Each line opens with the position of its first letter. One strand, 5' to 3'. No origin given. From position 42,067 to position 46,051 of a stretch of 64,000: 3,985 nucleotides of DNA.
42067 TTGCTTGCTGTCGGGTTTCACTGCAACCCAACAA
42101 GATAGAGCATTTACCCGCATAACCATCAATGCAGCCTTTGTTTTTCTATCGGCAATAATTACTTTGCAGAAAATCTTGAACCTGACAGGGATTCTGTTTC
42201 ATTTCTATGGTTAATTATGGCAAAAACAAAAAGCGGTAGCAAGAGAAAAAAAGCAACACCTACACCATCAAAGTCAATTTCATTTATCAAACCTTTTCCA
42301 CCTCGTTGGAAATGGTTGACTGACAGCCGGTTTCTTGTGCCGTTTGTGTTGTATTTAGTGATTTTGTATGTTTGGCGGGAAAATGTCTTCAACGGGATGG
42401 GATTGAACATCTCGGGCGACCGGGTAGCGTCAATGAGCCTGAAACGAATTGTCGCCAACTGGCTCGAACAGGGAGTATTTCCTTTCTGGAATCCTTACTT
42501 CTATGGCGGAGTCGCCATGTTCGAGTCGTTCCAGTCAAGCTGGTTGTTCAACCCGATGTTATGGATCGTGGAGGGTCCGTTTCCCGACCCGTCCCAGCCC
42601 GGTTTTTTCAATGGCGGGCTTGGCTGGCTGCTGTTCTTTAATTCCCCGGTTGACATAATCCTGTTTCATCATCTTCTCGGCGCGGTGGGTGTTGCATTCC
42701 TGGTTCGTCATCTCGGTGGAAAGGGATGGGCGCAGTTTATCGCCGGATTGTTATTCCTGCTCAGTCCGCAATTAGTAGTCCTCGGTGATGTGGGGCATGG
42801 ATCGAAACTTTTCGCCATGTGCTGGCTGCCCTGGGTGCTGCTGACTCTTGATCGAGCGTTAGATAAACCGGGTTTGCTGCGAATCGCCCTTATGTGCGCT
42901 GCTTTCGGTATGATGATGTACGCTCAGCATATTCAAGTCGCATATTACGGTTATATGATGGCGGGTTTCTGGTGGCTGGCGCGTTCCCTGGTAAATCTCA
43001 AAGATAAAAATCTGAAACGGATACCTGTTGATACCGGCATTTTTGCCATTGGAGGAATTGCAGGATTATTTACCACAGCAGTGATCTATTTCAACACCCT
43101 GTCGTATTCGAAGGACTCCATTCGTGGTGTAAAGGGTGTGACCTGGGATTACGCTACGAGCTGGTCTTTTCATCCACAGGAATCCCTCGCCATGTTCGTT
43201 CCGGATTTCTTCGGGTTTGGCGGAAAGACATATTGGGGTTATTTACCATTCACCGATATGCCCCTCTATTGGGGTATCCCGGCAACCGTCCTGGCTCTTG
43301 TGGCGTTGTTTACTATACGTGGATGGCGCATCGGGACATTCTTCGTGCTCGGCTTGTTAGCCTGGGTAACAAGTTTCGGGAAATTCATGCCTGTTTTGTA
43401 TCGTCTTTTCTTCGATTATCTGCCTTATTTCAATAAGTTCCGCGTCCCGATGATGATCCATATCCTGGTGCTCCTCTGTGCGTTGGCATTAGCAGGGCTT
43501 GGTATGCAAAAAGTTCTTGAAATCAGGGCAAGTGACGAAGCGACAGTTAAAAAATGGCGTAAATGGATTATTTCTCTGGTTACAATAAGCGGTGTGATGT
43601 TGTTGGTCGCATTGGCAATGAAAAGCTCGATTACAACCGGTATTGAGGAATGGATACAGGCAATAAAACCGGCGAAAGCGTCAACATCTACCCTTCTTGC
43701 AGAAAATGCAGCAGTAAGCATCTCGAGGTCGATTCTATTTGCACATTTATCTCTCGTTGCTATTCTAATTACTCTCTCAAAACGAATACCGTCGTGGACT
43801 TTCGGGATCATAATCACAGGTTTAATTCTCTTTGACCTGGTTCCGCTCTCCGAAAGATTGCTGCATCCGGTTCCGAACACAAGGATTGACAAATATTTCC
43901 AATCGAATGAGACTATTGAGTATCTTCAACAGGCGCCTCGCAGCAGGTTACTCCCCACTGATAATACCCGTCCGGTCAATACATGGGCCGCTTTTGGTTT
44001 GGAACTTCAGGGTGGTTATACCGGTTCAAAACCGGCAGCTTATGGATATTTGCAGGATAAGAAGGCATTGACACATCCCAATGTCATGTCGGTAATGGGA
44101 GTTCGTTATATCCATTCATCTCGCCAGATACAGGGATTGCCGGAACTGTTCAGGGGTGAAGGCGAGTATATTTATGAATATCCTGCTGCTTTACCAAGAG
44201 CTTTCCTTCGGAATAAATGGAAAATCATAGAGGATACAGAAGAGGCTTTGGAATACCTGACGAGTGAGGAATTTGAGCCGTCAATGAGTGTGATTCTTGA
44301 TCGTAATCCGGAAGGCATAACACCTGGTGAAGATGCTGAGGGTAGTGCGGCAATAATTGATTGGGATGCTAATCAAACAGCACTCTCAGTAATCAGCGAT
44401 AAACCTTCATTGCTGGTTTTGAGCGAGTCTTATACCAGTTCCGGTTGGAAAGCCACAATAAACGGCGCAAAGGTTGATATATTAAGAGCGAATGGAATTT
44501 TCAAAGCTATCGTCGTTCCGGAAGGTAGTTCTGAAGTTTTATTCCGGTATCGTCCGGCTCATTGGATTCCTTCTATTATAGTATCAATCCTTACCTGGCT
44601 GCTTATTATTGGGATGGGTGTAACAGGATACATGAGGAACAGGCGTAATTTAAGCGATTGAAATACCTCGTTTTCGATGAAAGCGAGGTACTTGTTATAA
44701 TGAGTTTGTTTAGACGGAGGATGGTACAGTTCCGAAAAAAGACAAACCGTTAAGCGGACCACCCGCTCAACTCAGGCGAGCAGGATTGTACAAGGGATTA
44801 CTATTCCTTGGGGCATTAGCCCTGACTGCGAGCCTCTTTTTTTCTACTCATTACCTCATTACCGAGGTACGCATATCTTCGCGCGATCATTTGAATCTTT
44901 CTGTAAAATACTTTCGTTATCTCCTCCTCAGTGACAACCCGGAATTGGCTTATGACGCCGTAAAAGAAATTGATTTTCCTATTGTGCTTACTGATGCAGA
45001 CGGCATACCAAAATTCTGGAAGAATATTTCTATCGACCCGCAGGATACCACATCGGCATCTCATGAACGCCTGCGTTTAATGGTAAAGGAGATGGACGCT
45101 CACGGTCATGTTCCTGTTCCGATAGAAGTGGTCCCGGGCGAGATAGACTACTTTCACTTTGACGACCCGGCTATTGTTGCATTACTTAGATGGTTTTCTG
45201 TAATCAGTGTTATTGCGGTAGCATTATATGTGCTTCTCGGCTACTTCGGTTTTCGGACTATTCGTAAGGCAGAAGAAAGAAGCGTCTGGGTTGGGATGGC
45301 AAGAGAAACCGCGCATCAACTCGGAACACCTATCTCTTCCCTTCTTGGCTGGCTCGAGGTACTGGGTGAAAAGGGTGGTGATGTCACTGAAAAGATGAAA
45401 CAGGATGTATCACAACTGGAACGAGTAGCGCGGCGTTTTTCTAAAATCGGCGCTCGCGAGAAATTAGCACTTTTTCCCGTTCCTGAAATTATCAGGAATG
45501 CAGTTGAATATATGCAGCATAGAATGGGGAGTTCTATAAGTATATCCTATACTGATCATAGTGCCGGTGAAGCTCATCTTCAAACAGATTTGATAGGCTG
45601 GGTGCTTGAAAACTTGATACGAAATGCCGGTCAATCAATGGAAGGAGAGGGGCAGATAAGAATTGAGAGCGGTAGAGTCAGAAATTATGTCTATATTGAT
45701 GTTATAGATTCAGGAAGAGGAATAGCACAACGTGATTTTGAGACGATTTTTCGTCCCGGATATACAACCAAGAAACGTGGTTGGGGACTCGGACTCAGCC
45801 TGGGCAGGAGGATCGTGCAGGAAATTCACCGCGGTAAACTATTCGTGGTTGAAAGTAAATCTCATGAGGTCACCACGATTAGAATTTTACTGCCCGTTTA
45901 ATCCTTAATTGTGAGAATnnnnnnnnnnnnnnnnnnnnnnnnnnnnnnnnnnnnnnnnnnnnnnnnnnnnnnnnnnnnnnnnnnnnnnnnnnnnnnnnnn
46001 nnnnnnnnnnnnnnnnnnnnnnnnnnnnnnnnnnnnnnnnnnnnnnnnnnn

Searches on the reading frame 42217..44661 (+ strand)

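Call 15: search_protein_families(library=ncbifam, proteins=[window:42217-44661:+], max_evalue=1e-8)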
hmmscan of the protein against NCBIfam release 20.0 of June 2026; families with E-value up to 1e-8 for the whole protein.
window:42217-44661:+ (814 aa): 0 families

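Call 62: search_protein_families(library=pfam, proteins=[window:42217-44661:+], max_evalue=0.001)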
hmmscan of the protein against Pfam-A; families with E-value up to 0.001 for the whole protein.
window:42217-44661:+ (814 aa): 2 families
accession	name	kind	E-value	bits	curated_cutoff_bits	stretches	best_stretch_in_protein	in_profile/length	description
PF11847.13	GT-C_AftD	-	1.2e-06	27.3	26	1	154-257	85-188/661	Alpha-(1->3)-arabinofuranosyltransferase, N-terminal GT-C domain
PF09586.16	YfhO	-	1.6e-06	27.2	28.5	1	715-790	760-835/835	Bacterial membrane protein YfhO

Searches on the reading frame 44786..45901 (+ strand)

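Call 15: search_protein_families(library=ncbifam, proteins=[window:44786-45901:+], max_evalue=1e-8)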
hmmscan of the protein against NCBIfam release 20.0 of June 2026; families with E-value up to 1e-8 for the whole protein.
window:44786-45901:+ (371 aa): 32 families (the best 25 are shown)
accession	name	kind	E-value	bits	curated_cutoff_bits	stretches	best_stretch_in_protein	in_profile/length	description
NF008468.0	PRK11360.1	equivalog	3.9e-26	91.6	646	1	175-371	403-608/616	two-component system sensor histidine kinase AtoS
NF007688.0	PRK10364.1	equivalog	5.5e-23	81.4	479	1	163-371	234-451/460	two-component system sensor histidine kinase ZraS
TIGR02916.1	PEP_his_kin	equivalog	3.7e-17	62.2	300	1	199-370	512-679/679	XrtA/PEP-CTERM system histidine kinase PrsK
NF053867.1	SprKinKinDBac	equivalog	3.7e-17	62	775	1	132-371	243-497/500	sporulation kinase KinD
NF046044.1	PnpS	equivalog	1.6e-14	53.7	400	1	176-370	178-390/390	two-component system histidine kinase PnpS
NF007004.0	PRK09467.1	equivalog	1.7e-14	53.5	415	1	176-371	240-436/440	two-component system sensor histidine kinase EnvZ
NF010411.0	PRK13837.1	equivalog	2.9e-14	52.1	647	1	230-371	520-675/828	two-component system VirA-like sensor kinase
TIGR02966.1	phoR_proteo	equivalog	2.2e-13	50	334.2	1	176-361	122-325/333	phosphate regulon sensor histidine kinase PhoR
NF033091.0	HK_VanS_ACDEFG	equivalog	3.6e-13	49.3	400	1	263-369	183-292/293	vancomycin resistance histidine kinase VanS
NF008298.1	PRK11086.1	subfamily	7.3e-13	47.8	520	1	261-370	416-524/529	DcuS/MalK family sensor histidine kinase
NF033092.0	HK_WalK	equivalog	7.9e-13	47.8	725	1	245-371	465-594/594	cell wall metabolism sensor histidine kinase WalK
NF038348.1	T2SS_HK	subfamily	1.2e-12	47.1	450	1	272-371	474-573/574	histidine kinase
NF006800.0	PRK09303.1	equivalog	1.3e-12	47.4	342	1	266-371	269-377/383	histidine kinase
NF047497.1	HK_LIC_12097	equivalog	1.8e-12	46.7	500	1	273-370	268-365/367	LIC_12097 family sensor histidine kinase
NF008025.0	PRK10755.1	equivalog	4.5e-12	45.3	314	1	174-369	149-354/362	two-component system sensor histidine kinase PmrB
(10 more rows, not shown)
